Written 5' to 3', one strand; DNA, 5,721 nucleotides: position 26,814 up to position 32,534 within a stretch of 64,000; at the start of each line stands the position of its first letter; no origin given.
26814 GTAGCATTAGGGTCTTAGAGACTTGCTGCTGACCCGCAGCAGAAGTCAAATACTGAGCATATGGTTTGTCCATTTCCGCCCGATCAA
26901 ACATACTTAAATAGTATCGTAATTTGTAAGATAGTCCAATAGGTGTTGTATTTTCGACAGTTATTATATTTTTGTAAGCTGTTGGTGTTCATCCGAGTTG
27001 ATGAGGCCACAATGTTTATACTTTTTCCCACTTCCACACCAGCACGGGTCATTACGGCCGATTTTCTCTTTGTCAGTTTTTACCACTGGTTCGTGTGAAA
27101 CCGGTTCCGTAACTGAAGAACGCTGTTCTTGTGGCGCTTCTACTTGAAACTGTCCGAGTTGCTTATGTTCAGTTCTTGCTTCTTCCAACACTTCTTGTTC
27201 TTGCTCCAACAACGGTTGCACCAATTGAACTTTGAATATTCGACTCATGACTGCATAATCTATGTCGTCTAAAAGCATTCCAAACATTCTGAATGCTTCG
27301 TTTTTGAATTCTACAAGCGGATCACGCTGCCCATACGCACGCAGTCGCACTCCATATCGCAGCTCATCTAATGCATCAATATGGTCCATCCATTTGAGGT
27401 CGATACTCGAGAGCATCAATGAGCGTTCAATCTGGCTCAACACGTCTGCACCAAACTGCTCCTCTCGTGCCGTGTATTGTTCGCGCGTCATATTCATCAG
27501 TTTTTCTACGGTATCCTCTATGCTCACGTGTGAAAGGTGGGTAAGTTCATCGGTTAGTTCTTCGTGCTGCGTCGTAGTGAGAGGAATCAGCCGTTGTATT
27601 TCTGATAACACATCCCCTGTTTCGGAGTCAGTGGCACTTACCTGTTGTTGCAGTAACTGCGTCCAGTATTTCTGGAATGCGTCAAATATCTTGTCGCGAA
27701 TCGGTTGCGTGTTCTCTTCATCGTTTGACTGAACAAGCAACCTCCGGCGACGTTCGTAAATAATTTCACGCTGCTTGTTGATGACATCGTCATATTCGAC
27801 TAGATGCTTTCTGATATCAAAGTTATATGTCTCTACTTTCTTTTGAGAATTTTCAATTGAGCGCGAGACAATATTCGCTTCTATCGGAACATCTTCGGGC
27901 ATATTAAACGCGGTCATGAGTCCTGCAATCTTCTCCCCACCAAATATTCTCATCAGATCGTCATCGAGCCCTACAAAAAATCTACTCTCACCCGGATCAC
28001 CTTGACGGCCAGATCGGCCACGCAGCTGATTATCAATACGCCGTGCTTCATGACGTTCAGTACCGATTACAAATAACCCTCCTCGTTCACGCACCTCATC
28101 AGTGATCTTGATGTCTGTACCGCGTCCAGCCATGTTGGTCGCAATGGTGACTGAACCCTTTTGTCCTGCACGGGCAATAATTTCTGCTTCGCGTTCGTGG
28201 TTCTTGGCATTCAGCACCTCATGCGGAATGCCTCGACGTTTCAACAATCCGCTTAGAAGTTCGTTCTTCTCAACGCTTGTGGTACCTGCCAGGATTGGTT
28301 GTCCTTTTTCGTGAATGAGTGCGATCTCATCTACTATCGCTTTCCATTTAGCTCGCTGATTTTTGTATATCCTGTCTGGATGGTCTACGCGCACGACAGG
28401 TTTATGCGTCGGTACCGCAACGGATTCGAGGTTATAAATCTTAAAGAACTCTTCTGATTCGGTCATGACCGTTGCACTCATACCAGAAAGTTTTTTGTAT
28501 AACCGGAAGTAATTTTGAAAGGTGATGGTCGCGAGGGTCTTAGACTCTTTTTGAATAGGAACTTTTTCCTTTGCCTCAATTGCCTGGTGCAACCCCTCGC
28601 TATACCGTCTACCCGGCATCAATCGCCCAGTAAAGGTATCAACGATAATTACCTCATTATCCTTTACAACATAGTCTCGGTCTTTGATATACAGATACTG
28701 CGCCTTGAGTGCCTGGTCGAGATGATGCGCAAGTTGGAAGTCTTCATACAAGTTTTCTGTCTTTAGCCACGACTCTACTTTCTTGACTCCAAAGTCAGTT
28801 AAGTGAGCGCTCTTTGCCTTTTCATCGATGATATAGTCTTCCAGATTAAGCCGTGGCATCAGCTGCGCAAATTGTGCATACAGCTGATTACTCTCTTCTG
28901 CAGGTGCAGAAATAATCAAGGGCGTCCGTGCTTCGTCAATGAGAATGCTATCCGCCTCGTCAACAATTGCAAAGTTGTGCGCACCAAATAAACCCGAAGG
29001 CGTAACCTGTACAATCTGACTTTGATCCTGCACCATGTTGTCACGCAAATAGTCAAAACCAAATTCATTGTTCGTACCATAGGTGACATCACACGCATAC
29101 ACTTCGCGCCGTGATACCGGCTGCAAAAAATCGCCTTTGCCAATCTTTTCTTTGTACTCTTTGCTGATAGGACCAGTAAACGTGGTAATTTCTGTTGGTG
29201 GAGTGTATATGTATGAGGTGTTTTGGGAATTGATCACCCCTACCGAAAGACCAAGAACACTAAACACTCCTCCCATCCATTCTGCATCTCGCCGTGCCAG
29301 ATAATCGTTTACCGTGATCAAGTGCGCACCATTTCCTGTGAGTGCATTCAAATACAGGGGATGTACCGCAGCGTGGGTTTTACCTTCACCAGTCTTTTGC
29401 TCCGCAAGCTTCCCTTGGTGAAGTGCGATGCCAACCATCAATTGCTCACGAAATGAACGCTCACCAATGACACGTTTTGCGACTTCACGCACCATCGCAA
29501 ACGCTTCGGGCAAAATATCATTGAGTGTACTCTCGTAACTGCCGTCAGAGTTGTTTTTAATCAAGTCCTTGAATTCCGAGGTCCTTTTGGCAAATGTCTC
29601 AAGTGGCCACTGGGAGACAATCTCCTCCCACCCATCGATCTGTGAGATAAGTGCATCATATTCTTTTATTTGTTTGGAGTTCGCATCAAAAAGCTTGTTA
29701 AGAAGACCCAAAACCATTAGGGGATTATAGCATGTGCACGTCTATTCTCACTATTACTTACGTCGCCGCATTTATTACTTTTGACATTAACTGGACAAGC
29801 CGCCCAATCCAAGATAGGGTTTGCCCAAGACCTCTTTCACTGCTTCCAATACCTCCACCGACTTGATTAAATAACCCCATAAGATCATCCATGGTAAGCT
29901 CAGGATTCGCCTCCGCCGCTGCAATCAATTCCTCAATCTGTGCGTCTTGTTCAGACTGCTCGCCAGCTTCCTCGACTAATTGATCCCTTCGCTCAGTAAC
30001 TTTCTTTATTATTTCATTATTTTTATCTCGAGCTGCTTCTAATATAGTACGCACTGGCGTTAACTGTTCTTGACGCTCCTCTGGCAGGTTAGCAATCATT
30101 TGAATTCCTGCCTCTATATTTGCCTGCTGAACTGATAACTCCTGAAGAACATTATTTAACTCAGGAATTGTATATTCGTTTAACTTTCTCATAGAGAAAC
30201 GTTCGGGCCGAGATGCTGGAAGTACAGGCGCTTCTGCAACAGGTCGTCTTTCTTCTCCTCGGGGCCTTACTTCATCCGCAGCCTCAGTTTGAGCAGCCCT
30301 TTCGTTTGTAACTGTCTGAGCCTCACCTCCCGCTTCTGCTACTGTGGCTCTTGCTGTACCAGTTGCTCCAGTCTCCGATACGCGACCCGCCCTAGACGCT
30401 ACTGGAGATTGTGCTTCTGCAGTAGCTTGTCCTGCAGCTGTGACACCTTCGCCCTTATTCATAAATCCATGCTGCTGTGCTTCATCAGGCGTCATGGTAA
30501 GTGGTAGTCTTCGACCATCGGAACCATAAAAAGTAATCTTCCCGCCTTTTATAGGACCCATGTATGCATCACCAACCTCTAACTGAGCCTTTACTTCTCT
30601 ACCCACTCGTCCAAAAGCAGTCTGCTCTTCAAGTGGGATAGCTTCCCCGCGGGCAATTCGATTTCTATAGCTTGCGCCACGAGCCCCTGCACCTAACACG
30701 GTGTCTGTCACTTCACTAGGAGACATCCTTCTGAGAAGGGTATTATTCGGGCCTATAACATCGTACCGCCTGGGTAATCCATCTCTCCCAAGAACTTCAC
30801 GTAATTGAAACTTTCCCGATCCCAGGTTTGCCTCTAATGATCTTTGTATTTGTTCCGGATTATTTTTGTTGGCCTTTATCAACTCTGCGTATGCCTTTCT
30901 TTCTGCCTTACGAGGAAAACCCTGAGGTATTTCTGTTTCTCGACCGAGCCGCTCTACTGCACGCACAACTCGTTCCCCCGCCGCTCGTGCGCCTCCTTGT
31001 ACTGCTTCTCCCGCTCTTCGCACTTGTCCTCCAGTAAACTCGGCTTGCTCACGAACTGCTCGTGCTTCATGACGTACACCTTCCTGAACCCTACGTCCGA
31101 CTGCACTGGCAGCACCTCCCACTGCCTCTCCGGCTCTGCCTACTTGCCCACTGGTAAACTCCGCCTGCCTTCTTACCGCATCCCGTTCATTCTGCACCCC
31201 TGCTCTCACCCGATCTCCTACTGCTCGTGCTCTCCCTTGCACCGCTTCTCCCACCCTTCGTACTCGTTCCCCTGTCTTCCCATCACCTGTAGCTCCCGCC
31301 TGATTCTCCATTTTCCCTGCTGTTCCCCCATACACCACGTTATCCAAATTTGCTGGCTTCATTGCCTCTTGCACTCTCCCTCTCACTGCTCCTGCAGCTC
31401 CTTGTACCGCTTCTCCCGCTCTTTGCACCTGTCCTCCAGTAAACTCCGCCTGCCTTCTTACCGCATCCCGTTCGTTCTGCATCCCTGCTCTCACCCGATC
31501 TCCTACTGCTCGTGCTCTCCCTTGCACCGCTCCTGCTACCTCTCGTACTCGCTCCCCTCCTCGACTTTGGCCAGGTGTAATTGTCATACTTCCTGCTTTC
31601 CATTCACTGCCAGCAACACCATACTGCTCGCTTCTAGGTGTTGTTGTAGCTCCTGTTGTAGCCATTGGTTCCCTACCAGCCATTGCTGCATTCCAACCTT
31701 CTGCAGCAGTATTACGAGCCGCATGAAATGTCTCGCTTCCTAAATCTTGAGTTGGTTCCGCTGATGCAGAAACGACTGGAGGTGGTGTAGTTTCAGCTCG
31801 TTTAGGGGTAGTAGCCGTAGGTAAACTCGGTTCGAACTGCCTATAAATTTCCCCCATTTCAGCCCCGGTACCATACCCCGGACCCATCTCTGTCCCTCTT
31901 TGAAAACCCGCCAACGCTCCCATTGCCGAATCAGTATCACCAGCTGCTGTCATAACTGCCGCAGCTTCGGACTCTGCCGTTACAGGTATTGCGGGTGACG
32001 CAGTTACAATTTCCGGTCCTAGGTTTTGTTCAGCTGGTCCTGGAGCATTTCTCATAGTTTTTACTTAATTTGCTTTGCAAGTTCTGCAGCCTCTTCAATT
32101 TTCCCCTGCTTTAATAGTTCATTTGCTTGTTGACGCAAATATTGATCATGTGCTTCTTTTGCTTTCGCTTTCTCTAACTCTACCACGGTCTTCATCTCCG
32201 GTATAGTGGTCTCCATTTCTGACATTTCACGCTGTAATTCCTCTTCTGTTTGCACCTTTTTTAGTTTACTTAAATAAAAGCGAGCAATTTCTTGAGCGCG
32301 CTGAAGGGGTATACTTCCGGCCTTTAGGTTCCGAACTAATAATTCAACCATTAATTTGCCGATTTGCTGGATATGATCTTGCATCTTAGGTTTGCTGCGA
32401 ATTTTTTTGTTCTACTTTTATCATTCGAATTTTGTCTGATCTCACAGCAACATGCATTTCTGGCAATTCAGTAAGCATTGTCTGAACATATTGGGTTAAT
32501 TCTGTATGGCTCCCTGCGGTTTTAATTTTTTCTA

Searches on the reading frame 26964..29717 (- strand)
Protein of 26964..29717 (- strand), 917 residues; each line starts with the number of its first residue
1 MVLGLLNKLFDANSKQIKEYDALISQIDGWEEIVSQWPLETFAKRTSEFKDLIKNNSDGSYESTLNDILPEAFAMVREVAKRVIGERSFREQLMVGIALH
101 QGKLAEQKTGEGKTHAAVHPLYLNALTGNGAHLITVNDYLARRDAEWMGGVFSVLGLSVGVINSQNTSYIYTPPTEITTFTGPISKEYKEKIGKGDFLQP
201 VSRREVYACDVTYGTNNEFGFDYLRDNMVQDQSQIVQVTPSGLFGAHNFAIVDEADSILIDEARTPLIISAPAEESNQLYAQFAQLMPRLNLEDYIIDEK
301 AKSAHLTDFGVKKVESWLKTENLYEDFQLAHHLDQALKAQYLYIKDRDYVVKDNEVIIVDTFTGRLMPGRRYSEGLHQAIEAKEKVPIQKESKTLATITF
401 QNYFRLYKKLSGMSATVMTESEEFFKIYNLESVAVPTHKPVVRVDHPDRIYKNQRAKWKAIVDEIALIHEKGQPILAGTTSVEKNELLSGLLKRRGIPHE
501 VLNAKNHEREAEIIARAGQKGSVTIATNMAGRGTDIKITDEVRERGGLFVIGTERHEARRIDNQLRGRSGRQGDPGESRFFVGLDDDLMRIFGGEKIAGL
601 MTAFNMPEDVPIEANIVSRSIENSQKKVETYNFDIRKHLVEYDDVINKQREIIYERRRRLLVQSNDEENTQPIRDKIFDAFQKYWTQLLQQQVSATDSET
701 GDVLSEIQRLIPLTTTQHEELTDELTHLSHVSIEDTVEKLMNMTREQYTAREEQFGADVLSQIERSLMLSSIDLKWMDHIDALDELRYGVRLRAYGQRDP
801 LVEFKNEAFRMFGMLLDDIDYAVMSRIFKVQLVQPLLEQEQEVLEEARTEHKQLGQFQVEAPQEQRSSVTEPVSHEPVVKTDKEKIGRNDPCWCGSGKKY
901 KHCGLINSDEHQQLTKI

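Call 105: find_encoding_contigs(protein=window:26964-29717:-, flank=10000, max_places=2)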
Protein window:26964-29717:- (917 aa): 3 contigs read that carry it; 2 places shown.
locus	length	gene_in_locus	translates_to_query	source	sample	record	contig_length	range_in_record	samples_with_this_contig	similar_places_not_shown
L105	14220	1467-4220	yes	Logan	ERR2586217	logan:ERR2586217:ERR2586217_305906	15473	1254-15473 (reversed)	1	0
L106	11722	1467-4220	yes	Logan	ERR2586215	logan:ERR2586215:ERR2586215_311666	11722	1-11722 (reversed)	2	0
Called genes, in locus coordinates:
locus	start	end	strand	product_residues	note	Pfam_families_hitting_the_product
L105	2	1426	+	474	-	?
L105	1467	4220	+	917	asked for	PF07517:SecA_DEAD, PF01043:SecA_PP_bind, PF21090:P-loop_SecA, PF07516:SecA_SW, PF02810:SEC-C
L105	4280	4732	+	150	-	-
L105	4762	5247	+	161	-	-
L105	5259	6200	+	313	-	PF17125:Methyltr_RsmF_N (weak), PF01189:Methyltr_RsmB-F, PF01728:FtsJ (faint), PF03602:Cons_hypoth95 (weak), PF13847:Methyltransf_31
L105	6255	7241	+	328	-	PF01933:CofD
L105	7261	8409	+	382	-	PF01702:TGT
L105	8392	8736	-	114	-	-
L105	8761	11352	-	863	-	-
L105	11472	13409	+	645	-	-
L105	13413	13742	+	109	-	-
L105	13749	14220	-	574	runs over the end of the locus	?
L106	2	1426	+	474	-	?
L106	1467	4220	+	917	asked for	PF07517:SecA_DEAD, PF01043:SecA_PP_bind, PF21090:P-loop_SecA, PF07516:SecA_SW, PF02810:SEC-C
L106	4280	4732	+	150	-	-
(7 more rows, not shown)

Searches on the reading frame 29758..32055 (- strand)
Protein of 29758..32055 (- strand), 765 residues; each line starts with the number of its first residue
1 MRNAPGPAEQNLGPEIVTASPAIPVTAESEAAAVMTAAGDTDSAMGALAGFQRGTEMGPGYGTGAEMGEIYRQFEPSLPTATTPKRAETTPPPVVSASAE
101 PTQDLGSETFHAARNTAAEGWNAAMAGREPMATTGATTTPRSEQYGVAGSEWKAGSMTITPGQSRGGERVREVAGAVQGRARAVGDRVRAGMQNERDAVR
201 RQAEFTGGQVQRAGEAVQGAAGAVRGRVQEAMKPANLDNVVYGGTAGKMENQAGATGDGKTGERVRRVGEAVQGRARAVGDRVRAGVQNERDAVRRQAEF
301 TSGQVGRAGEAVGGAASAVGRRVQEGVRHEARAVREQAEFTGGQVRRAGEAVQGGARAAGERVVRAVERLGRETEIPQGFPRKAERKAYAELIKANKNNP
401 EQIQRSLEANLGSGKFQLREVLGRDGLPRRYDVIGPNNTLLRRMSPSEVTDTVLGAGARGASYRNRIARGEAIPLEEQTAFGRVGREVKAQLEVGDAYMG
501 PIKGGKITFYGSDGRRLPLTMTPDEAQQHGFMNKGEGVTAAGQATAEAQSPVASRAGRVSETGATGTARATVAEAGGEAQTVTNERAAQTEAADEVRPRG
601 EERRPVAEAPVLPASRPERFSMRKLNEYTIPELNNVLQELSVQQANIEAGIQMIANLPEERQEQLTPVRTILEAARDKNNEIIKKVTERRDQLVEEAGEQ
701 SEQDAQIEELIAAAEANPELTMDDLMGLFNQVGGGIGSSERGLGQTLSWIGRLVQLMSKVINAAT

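Call 3: search_protein_families(library=pfam, proteins=[window:29758-32055:-], max_evalue=1)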
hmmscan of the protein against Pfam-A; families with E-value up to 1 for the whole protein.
window:29758-32055:- (765 aa): 0 families

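Call 4: search_protein_families(library=ncbifam, proteins=[window:29758-32055:-], max_evalue=1)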
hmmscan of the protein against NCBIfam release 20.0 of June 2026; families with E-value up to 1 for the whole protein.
window:29758-32055:- (765 aa): 2 families
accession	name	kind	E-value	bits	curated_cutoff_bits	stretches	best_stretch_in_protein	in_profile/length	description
TIGR01144.1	ATP_synt_b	equivalog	0.0029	17.5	65.5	1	627-717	14-99/147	F0F1 ATP synthase subunit B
NF004411.0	PRK05759.1-2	equivalog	0.0083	16.2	131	1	631-719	27-112/156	F0F1 ATP synthase subunit B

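Call 43: search_protein_families(library=padloc, proteins=[window:29758-32055:-], max_evalue=1)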
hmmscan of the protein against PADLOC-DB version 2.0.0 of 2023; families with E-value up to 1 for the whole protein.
window:29758-32055:- (765 aa): 1 family
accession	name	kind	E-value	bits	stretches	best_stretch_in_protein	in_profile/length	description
PDLC00637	ZorA2|ZorA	-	0.019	11.8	1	629-706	260-337/420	MotA/ExbB/TolQ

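Call 86: search_protein_families(library=phrogs, proteins=[window:29758-32055:-], max_evalue=0.01)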
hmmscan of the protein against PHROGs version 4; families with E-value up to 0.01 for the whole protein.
window:29758-32055:- (765 aa): 0 families

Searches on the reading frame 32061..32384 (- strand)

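Call 3: search_protein_families(library=pfam, proteins=[window:32061-32384:-], max_evalue=1)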
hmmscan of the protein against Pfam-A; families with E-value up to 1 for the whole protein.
window:32061-32384:- (107 aa): 5 families
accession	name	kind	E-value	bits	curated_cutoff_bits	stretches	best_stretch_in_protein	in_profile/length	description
PF10155.14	CNOT11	-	0.016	15.8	25.9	1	30-91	4-63/125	CCR4-NOT transcription complex subunit 11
PF07765.17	KIP1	-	0.048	14.2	33.9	1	43-85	9-52/74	KIP1-like protein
PF07719.23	TPR_2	-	0.094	13.3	27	1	82-105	3-26/34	Tetratricopeptide repeat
PF13838.12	Clathrin_H_link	-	0.14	12.6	27.8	1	80-104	6-30/66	Clathrin-H-link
PF25225.1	DUF7843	-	0.23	12.4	25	1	34-61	31-58/79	Domain of unknown function (DUF7843)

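Call 4: search_protein_families(library=ncbifam, proteins=[window:32061-32384:-], max_evalue=1)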
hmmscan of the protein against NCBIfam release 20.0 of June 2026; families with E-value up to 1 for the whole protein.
window:32061-32384:- (107 aa): 1 family
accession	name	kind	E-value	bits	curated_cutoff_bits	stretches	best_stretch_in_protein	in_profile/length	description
NF002704.0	PRK02507.1-2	equivalog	0.038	13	570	1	11-96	199-282/410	proton extrusion protein PcxA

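Call 43: search_protein_families(library=padloc, proteins=[window:32061-32384:-], max_evalue=1)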
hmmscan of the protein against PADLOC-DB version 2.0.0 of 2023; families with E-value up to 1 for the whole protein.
window:32061-32384:- (107 aa): 1 family
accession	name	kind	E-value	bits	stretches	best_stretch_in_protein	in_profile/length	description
PDLC05027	PDC-S48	-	0.00088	16.4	1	25-99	219-290/411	-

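Call 86: search_protein_families(library=phrogs, proteins=[window:32061-32384:-], max_evalue=0.01)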
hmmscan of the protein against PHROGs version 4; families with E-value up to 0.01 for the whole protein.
window:32061-32384:- (107 aa): 0 families
